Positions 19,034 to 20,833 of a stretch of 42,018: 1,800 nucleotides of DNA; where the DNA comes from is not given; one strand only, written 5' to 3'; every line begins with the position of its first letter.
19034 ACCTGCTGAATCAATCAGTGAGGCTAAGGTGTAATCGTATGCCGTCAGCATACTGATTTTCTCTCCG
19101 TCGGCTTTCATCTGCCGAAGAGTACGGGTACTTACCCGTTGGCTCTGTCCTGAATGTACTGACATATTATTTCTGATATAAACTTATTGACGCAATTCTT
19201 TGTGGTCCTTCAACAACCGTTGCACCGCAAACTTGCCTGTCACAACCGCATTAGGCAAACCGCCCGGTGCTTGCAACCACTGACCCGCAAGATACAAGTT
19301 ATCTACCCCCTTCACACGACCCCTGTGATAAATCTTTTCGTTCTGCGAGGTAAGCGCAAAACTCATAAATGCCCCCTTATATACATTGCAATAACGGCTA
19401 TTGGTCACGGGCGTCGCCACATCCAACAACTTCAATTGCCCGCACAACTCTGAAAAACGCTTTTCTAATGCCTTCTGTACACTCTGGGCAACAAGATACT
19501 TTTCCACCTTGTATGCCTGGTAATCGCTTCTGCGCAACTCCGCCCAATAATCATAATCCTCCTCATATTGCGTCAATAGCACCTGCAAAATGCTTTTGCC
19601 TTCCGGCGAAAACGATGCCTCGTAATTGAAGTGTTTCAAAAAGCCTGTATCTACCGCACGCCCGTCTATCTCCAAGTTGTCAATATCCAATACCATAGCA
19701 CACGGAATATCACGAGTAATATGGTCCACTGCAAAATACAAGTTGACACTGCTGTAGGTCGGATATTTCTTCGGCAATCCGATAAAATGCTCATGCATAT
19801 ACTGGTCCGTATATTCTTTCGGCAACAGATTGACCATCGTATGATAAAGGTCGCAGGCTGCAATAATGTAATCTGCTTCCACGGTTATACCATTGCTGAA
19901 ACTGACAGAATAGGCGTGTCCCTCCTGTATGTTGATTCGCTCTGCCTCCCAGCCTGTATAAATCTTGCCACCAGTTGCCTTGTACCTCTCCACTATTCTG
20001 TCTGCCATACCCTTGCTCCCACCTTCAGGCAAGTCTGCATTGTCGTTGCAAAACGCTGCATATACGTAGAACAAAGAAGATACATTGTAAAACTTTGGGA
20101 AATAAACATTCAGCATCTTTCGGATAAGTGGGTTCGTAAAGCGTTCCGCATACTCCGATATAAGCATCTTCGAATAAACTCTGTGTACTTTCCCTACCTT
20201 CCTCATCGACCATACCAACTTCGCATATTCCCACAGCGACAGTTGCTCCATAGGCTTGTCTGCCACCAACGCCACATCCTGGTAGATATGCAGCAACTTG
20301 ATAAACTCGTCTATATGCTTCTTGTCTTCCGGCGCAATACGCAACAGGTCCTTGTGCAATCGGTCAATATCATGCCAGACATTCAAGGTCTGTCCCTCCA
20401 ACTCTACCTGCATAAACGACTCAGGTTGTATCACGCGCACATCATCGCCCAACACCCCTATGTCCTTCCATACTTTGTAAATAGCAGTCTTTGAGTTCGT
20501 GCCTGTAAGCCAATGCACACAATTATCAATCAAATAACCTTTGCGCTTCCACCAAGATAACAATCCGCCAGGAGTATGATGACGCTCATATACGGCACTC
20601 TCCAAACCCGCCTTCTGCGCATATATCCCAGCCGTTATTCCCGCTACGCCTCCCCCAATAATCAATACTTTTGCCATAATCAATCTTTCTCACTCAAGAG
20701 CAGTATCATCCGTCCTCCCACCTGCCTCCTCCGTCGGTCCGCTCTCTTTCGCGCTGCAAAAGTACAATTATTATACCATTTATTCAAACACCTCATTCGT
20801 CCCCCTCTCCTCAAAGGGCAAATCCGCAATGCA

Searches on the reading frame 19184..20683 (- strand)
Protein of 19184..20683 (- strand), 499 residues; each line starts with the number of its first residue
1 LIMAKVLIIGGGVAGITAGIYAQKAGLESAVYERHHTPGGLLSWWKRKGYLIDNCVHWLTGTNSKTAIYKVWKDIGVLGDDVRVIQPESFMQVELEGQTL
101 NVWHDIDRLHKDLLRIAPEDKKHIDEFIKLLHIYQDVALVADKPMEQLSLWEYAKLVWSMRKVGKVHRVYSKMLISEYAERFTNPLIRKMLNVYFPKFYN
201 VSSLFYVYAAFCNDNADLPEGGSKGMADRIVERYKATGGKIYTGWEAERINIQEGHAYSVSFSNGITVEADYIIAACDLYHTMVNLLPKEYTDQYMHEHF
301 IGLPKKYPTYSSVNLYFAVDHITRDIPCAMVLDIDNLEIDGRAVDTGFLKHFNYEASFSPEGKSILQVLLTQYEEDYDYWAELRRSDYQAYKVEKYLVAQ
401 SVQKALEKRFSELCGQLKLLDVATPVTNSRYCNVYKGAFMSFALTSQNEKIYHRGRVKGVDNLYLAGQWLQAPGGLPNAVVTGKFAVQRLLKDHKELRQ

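Call 6: search_protein_families(library=pfam, proteins=[window:19184-20683:-], max_evalue=0.001)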
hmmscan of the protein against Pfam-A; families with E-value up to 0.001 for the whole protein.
window:19184-20683:- (499 aa): 8 families
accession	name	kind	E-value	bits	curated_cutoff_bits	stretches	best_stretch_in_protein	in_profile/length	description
PF01593.30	Amino_oxidase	-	5.8e-21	75.7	19.8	1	13-491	1-443/443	Flavin containing amine oxidoreductase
PF13450.12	NAD_binding_8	-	2.9e-12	47.1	21.9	1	8-74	1-67/68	NAD(P)-binding Rossmann-like domain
PF01266.30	DAO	-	4.4e-08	33.5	27.9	1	5-39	1-35/353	FAD dependent oxidoreductase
PF00890.30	FAD_binding_2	-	3.3e-06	27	20.4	1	6-37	2-33/414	FAD binding domain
PF12831.13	FAD_oxidored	-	8.9e-06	25.7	27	1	6-43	2-39/416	FAD dependent oxidoreductase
PF07992.20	Pyr_redox_2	-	1e-05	25.6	26.1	1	5-38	2-31/291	Pyridine nucleotide-disulphide oxidoreductase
PF13738.12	Pyr_redox_3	-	5.2e-05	23.1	30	1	7-52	1-46/305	Pyridine nucleotide-disulphide oxidoreductase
PF03486.20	HI0933_like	-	0.0002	21.4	50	0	5-39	2-36/244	HI0933-like protein Rossmann domain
